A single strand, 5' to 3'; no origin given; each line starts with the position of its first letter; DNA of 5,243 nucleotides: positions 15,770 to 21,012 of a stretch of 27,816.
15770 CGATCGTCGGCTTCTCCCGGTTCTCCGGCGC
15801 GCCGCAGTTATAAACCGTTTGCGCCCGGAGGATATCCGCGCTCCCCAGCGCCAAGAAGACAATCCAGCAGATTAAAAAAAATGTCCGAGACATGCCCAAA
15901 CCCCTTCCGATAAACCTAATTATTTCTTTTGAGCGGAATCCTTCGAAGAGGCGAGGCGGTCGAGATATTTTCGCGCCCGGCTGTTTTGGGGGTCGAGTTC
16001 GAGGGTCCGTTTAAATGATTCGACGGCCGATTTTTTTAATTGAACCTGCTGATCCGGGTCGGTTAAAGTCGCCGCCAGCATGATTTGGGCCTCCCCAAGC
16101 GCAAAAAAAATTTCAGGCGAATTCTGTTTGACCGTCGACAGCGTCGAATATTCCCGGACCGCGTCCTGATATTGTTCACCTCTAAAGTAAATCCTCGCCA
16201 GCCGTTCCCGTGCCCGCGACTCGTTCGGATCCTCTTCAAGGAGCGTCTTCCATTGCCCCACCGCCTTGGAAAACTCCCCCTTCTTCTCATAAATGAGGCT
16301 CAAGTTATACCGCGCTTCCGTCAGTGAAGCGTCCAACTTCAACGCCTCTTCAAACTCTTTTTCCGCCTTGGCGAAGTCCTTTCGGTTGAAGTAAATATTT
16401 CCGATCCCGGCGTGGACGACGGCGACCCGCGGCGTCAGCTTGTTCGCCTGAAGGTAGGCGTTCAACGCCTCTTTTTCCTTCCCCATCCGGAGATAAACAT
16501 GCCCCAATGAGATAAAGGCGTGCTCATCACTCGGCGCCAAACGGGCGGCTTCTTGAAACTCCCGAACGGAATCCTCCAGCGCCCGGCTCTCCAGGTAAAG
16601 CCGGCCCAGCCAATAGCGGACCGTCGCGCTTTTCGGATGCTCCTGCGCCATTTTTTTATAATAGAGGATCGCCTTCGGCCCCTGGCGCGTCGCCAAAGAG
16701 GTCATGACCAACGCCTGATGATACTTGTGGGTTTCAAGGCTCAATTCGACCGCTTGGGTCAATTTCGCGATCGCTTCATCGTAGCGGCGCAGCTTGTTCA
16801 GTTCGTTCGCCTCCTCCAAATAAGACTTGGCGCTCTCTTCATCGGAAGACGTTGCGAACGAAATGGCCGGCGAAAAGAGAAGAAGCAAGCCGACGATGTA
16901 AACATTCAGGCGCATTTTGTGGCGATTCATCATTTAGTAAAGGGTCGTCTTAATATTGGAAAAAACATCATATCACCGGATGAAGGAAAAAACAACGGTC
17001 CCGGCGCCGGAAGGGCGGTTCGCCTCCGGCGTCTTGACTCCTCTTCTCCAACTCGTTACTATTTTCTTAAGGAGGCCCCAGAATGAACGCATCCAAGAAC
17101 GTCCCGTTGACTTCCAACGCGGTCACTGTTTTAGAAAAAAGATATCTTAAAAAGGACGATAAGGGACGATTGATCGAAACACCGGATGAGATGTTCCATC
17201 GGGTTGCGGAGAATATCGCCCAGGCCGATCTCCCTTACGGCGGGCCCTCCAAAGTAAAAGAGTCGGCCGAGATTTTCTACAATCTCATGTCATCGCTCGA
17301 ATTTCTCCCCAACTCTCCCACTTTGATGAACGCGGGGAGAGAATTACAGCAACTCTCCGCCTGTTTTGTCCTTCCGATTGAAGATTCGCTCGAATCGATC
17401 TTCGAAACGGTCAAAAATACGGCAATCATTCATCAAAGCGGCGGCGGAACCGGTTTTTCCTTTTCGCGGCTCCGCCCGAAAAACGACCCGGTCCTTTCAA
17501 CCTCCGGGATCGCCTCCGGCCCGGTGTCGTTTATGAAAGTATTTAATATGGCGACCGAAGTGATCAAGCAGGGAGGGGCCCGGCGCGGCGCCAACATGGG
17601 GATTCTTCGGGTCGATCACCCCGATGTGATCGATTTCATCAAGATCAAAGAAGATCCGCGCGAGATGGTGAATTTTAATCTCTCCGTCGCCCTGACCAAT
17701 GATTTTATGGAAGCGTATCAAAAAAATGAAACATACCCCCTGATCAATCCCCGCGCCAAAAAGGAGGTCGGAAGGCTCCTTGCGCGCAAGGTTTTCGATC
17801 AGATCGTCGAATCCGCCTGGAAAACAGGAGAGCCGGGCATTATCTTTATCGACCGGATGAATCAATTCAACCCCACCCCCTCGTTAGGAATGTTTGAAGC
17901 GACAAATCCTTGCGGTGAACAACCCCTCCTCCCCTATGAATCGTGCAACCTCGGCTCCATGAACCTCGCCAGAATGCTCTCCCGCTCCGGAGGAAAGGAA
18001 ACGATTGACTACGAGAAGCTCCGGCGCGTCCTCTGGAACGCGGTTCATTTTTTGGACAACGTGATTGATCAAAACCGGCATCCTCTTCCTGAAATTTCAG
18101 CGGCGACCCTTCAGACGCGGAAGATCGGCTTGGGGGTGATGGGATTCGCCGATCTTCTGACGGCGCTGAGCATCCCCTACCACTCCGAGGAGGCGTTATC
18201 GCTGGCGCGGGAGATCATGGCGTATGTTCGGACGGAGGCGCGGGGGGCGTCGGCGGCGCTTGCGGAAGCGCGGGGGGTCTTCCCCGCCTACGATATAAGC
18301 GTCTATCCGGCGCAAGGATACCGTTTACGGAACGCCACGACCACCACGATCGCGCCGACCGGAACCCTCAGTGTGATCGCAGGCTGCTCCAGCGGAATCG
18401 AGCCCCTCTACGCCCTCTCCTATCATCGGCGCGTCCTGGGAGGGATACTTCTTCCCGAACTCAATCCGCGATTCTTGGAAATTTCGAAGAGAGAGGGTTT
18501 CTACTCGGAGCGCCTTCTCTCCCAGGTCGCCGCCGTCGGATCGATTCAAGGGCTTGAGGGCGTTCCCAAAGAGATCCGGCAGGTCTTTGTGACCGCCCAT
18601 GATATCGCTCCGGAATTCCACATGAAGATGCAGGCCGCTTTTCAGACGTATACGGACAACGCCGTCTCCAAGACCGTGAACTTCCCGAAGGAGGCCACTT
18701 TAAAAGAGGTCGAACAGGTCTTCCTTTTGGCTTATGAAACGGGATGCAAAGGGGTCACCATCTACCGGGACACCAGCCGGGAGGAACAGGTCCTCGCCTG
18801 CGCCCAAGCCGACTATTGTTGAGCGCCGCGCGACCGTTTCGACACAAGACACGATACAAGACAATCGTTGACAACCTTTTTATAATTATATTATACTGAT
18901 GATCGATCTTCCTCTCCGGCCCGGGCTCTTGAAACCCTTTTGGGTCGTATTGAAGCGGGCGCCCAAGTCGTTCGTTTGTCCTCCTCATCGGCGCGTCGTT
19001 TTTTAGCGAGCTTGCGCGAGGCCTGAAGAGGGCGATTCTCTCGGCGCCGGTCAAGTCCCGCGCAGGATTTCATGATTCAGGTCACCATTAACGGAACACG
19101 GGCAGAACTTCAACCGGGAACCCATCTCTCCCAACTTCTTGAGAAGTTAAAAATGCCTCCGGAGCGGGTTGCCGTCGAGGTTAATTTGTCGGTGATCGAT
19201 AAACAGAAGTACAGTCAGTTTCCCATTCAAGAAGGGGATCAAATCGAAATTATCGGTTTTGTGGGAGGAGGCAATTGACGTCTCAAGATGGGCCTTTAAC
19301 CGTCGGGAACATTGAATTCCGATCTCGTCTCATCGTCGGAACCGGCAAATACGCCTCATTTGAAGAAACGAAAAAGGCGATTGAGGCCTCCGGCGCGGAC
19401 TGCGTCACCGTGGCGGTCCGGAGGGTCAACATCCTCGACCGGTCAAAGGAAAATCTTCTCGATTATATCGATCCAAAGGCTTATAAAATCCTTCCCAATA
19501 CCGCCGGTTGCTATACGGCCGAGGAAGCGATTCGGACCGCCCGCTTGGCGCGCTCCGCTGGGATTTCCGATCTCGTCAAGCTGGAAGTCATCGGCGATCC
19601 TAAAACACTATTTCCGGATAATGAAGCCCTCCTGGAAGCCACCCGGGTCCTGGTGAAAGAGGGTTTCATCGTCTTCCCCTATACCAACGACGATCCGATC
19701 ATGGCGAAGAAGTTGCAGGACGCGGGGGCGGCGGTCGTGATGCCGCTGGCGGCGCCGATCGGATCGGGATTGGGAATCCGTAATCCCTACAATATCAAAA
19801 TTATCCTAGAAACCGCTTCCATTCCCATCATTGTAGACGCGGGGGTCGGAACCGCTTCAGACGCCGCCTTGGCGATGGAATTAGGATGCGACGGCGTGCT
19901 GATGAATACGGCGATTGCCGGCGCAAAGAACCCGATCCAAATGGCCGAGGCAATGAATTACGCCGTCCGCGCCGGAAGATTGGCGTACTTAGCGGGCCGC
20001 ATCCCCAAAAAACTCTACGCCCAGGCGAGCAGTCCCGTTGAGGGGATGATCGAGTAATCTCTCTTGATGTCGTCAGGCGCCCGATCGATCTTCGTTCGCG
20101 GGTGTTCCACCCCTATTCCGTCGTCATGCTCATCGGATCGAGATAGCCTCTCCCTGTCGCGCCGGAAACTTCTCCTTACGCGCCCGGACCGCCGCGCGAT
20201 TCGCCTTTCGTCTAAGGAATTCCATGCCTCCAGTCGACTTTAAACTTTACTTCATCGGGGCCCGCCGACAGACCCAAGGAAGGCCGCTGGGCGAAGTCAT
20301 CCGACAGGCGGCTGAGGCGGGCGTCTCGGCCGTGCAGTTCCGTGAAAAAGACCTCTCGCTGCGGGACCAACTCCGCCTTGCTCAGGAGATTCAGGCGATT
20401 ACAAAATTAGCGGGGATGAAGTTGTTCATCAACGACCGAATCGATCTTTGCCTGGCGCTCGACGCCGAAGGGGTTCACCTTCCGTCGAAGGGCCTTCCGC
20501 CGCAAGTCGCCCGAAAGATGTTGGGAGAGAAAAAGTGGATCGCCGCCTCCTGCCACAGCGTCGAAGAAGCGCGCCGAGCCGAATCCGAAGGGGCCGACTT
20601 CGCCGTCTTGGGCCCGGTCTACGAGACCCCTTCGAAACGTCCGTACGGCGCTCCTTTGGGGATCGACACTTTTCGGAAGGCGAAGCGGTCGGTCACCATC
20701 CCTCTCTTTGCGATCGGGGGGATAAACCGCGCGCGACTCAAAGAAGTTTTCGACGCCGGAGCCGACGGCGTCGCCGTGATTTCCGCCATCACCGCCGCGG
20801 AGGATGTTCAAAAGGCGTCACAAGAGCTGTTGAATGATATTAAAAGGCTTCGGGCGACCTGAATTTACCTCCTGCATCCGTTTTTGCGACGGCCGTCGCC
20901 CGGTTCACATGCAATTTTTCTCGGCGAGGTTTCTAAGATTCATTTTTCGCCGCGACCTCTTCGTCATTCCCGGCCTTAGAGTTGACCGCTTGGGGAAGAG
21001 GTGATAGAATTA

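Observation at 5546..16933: Candidate undescribed periplasmic copper-redox system built around a giant MnxG-like oxidase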

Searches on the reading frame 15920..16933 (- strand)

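Call 5: search_protein_families(library=pfam, proteins=[window:15920-16933:-], max_evalue=0.1)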
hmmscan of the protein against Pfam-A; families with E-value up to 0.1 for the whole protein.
window:15920-16933:- (337 aa): 30 families (the best 25 are shown)
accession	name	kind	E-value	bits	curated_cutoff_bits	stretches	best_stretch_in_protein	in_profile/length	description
PF07719.23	TPR_2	-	9.9e-31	103.7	27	4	173-201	3-31/34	Tetratricopeptide repeat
PF13414.12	TPR_11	-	5e-29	100.2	26.8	4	178-219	1-42/42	TPR repeat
PF13432.12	TPR_16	-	1.7e-23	83.1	32.7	4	210-262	2-53/65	Tetratricopeptide repeat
PF13431.12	TPR_17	-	7.3e-23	79.3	24.4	1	229-259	3-33/34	Tetratricopeptide repeat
PF13181.12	TPR_8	-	9.7e-23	78.8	25.7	2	176-202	6-32/34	Tetratricopeptide repeat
PF00515.34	TPR_1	-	1.6e-22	78.8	27.8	3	171-201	1-31/34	Tetratricopeptide repeat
PF14559.12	TPR_19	-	7.3e-22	77.9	25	3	84-138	6-60/68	Tetratricopeptide repeat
PF13428.12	TPR_14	-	1.5e-18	65.8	23.5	2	206-248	2-44/44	Tetratricopeptide repeat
PF13424.12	TPR_12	-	4.3e-14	52.9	30.1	3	172-225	4-65/77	Tetratricopeptide repeat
PF23914.1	TPR_CcmH_CycH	-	1e-12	48.6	42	2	134-232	47-148/158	Cytochrome c-type biogenesis protein H TPR domain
PF24575.1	TPR_Slam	-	2e-11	44.7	35.2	2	211-259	53-101/104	Surface lipoprotein assembly modifier, N-terminal TPR repeats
PF12895.13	ANAPC3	-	7.2e-10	39.5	27.2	2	86-161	6-80/82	Anaphase-promoting complex, cyclosome, subunit 3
PF13176.12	TPR_7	-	1.1e-09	38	27.9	0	139-162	1-24/36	Tetratricopeptide repeat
PF13371.12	TPR_9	-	5.8e-09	36.3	35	2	177-244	1-67/73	Tetratricopeptide repeat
PF13174.12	TPR_6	-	3.5e-08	34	26.3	0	206-237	1-32/33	Tetratricopeptide repeat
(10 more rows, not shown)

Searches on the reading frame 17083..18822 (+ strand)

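Call 19: search_protein_families(library=pfam, proteins=[window:17083-18822:+], max_evalue=0.0001)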
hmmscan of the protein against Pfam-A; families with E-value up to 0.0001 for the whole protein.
window:17083-18822:+ (579 aa): 2 families
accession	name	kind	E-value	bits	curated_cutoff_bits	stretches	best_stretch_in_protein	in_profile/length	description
PF02867.20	Ribonuc_red_lgC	-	1.7e-130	436.5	23.9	1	92-561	1-523/523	Ribonucleotide reductase, barrel domain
PF00317.26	Ribonuc_red_lgN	-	1.6e-26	92.6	28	1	9-88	3-76/77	Ribonucleotide reductase, all-alpha domain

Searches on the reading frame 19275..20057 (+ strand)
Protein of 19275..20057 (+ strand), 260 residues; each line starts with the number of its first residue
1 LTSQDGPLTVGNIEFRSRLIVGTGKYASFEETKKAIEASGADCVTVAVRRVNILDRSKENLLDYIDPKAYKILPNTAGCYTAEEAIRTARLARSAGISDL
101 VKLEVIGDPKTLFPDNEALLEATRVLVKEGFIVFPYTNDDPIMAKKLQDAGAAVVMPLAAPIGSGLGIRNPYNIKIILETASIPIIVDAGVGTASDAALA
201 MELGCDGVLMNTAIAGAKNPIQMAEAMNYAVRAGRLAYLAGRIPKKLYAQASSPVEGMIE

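Call 19: search_protein_families(library=pfam, proteins=[window:19275-20057:+], max_evalue=0.0001)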
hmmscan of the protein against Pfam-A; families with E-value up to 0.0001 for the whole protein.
window:19275-20057:+ (260 aa): 2 families
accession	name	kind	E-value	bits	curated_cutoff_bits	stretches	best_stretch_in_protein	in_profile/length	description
PF05690.20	ThiG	-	3.6e-113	377.4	23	1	10-254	2-247/247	Thiazole biosynthesis protein ThiG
PF00977.27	His_biosynth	-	4.1e-05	23.6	23.6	0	173-218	64-109/228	Histidine biosynthesis protein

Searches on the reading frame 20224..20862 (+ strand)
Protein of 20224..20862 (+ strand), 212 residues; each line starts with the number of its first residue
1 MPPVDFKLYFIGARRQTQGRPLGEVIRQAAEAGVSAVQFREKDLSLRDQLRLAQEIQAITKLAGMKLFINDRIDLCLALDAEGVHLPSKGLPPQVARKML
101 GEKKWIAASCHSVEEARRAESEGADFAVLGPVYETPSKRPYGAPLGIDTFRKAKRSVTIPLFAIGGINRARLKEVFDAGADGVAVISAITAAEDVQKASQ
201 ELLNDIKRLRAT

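Call 19: search_protein_families(library=pfam, proteins=[window:20224-20862:+], max_evalue=0.0001)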
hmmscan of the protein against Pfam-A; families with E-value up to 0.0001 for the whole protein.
window:20224-20862:+ (212 aa): 3 families
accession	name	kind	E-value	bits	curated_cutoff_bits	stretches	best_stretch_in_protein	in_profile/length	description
PF02581.23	TMP-TENI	-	9.7e-59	198.2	27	1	8-189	1-180/180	Thiamine monophosphate synthase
PF03060.21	NMO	-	5e-06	26.6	28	1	66-195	101-231/331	Nitronate monooxygenase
PF13714.12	PEP_mutase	-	2.4e-05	24.5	31.5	0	22-78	87-150/240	Phosphoenolpyruvate phosphomutase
